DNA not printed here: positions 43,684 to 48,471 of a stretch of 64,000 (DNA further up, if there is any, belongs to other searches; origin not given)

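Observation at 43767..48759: Self-contained RHS/YD polymorphic-toxin cassette inserted between MFS and heparinase-like genes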

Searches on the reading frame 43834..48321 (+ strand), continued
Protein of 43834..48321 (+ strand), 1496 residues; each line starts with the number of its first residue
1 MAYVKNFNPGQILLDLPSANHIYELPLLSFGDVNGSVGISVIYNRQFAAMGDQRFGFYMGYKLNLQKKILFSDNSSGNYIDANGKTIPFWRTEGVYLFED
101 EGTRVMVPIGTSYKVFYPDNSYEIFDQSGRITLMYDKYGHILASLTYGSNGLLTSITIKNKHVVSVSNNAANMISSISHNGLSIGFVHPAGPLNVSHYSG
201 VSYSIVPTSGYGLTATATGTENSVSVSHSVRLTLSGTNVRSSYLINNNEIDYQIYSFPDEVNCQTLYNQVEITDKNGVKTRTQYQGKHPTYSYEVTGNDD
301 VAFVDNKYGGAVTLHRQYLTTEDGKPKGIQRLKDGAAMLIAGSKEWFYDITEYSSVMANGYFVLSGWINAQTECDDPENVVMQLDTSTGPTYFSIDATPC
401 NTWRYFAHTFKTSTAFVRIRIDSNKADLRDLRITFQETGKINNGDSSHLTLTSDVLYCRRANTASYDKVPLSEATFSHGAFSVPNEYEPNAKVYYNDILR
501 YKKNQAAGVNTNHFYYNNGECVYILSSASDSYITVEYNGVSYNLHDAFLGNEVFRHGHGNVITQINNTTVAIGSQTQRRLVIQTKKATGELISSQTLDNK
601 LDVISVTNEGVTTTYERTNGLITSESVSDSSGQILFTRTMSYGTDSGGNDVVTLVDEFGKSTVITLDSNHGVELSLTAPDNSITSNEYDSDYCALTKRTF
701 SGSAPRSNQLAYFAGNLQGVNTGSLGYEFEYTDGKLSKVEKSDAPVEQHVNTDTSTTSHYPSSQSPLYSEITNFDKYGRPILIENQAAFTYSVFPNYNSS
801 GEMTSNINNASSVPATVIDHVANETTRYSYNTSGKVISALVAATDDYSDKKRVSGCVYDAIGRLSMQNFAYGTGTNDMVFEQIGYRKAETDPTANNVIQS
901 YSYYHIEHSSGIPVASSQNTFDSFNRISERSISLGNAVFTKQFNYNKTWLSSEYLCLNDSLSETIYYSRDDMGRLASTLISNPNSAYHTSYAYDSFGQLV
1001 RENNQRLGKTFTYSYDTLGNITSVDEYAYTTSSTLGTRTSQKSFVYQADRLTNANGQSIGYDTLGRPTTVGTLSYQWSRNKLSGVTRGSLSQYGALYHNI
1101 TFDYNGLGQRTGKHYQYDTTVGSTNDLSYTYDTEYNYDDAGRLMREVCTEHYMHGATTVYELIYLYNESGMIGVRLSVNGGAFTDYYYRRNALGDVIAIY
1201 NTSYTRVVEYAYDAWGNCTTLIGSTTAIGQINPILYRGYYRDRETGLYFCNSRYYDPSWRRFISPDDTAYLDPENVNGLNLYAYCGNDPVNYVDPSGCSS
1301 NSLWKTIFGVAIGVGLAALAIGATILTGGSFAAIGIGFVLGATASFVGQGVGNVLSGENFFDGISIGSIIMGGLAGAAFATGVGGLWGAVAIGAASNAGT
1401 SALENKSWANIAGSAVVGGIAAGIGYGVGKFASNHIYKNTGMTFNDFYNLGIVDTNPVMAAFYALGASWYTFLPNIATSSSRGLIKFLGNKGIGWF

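Call 51: search_solved_structures(query=A3, max_evalue=0.01)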
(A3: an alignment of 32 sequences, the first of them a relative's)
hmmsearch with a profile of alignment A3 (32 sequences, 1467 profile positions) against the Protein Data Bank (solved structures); distinct sequences matched with E-value up to 0.01: 23.
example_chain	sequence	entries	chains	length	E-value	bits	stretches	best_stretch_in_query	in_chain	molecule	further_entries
8h8a_A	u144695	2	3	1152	2.4e-27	98.5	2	1183-1281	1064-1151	Putative Rhs-family protein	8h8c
8h8b_A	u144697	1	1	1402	3.2e-27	98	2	1183-1283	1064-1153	Putative Rhs-family protein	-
7q97_A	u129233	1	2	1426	7.5e-23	83.6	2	1084-1287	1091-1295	Rhs family protein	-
6h6e_F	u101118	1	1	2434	5.1e-13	51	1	1185-1290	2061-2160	TcdB2,TccC3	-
6suf_F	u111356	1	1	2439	5.4e-13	50.9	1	1185-1290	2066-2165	TcdB2,TccC3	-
8uy4_A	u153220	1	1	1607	2.7e-12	48.6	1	1191-1379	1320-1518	Tse15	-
8qjd_A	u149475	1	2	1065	1.1e-10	43.2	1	946-1005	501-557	Salmonella bongori Rhs core domain (residues 360-1420)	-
8qjb_A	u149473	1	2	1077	1.2e-10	43.1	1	946-1005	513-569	T6SS-associated Rhs core domain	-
8uxt_A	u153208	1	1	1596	1.3e-10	42.9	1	1191-1378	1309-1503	Tse15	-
8qjc_A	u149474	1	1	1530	1.8e-10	42.5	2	1209-1282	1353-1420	T6SS-associated Rhs core and toxin domain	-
6sup_A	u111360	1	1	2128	2.4e-10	42.1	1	1185-1286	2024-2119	TcdB2,TccC3,Cell division control protein 42 homolog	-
6suq_A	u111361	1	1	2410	2.7e-10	42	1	1185-1285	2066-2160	TcdB2,TccC3,Genome polyprotein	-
9c4k_Q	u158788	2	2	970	6.1e-10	40.8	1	1217-1308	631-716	Toxin subunit YenC2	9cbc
8cp6_B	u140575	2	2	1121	6.7e-10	40.6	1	1216-1281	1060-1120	Toxin protein Tse5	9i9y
6h6g_A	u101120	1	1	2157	4e-09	38.1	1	1185-1281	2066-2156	TcdB2,TccC3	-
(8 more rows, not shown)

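Call 59: find_encoding_contigs(protein=P0021, flank=10000, max_places=4)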
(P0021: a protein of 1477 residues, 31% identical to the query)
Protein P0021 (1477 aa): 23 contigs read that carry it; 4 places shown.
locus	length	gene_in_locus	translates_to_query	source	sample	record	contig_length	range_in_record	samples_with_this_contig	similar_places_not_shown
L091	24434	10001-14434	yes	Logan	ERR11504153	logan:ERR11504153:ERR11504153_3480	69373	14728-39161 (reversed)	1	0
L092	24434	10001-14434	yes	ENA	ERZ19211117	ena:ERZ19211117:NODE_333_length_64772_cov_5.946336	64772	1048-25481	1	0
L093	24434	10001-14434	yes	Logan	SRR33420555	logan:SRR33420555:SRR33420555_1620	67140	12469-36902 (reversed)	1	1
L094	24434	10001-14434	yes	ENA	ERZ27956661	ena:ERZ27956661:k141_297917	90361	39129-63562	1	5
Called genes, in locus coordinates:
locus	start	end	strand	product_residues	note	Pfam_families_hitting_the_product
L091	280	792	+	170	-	-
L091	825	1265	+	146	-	PF13302:Acetyltransf_3, PF13420:Acetyltransf_4, PF00583:Acetyltransf_1, PF13523:Acetyltransf_8 (weak), PF13673:Acetyltransf_10, PF13508:Acetyltransf_7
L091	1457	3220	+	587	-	PF08439:Peptidase_M3_N, PF01432:Peptidase_M3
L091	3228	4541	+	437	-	PF02646:RmuC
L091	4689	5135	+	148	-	PF12844:HTH_19 (weak), PF01381:HTH_3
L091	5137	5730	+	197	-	-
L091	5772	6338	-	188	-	PF09515:Thia_YuaJ, PF12822:ECF_trnsprt (weak)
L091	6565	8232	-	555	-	PF26182:Ig_NUP210_5th (faint), PF02368:Big_2 (weak), PF05257:CHAP (weak)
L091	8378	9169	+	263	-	PF00565:SNase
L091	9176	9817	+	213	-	PF00702:Hydrolase, PF12710:HAD, PF13419:HAD_2, PF13242:Hydrolase_like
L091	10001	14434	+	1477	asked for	PF25023:TEN_YD-shell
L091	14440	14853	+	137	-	-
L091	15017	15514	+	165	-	-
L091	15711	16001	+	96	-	-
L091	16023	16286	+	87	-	-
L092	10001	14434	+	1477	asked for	PF25023:TEN_YD-shell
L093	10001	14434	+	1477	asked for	PF25023:TEN_YD-shell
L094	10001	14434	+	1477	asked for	PF25023:TEN_YD-shell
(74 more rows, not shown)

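Call 60: find_encoding_contigs(protein=P0016, flank=10000, max_places=3)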
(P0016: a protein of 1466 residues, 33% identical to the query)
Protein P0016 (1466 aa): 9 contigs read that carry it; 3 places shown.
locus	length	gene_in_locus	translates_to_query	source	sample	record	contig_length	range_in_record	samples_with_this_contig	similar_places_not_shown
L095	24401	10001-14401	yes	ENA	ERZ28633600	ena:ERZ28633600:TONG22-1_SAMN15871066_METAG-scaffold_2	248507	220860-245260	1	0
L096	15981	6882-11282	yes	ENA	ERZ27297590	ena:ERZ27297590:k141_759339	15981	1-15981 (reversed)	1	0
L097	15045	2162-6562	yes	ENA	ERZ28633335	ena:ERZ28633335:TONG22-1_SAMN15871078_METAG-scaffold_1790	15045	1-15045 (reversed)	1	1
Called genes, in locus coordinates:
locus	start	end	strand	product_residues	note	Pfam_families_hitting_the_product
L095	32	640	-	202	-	PF12844:HTH_19, PF13560:HTH_31, PF01381:HTH_3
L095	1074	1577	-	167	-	PF13302:Acetyltransf_3 (weak), PF00583:Acetyltransf_1, PF13508:Acetyltransf_7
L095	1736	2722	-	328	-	PF20197:DUF6560 (weak)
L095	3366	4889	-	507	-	PF00239:Resolvase, PF07508:Recombinase, PF13408:Zn_ribbon_recom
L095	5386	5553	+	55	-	-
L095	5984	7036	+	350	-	PF10463:Peptidase_U49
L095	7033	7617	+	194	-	-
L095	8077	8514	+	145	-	PF12844:HTH_19, PF13560:HTH_31, PF01381:HTH_3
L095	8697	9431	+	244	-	PF06114:Peptidase_M78 (faint)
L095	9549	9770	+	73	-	-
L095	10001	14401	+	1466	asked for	PF05593:RHS_repeat (faint)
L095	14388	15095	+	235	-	-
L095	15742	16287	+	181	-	-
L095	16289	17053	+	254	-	-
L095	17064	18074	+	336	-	PF25023:TEN_YD-shell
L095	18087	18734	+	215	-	-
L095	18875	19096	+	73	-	-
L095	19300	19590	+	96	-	-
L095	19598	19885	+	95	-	PF16079:Phage_holin_5_2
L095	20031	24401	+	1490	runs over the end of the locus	-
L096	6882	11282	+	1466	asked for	PF05593:RHS_repeat (faint)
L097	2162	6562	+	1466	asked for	PF05593:RHS_repeat (faint)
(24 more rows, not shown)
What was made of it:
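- One relative lies in an island with a serine recombinase, an HTH/ImmA pair and a holin gene (call 60).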

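Call 78: search_protein_families(library=padloc, proteins=[window:43834-48321:+], max_evalue=0.01)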
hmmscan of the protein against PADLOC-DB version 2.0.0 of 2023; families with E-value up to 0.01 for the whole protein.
window:43834-48321:+ (1496 aa): 0 families

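Call 86: find_related_loci(query=A3, collection=viral_contigs, flank=8000)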
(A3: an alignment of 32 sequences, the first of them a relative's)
Query A3 (1496 aa) in viral_contigs; peptide patterns used: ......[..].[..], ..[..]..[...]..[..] (x = any residue, [..] = any of these).
115 stretches matched a pattern; 49 encode a relative of the query (tblastn E <= 1e-3); 46 distinct loci.
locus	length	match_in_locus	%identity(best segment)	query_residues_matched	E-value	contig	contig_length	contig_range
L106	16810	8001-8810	40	988-1290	2e-41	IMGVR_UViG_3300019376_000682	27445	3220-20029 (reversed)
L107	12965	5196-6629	29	830-1328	4e-41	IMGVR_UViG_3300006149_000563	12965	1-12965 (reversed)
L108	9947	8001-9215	32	988-1411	4e-39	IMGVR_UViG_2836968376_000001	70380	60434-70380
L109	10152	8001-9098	31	963-1319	2e-34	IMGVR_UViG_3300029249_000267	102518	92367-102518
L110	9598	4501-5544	34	920-1297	4e-34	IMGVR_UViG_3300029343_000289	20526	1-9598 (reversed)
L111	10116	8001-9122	27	991-1402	1e-33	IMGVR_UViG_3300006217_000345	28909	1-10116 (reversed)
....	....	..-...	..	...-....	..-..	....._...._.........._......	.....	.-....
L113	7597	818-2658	35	1131-1346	4e-27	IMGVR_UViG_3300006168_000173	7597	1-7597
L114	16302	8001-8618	39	1240-1436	7e-27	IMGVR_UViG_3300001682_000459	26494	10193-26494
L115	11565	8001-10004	42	1197-1374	7e-26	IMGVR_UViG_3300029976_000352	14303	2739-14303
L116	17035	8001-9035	30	962-1297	6e-34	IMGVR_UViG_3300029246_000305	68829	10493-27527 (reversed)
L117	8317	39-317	54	1228-1322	7e-25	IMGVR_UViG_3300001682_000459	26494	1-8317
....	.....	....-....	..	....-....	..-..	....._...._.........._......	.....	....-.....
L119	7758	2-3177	68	1240-1297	1e-21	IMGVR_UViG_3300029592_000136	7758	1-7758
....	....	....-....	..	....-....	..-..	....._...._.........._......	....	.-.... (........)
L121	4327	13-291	52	1208-1297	2e-21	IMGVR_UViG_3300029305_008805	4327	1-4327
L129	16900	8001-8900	30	989-1297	2e-15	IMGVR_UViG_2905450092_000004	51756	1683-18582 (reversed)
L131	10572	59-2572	26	893-1297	1e-14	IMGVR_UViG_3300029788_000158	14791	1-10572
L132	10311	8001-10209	41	1187-1297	2e-14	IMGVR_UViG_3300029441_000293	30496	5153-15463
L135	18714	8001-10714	25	901-1297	1e-13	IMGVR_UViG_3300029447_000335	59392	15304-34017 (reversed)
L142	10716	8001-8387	35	1187-1297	3e-11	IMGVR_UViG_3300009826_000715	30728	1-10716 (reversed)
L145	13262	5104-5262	46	1244-1297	1e-6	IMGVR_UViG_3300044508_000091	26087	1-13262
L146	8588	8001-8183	40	1233-1297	3e-6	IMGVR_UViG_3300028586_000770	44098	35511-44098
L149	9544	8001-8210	34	1226-1297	7e-5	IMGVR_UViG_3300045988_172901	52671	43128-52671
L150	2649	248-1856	29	1197-1297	1e-4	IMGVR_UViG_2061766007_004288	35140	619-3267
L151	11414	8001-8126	39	1252-1297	4e-4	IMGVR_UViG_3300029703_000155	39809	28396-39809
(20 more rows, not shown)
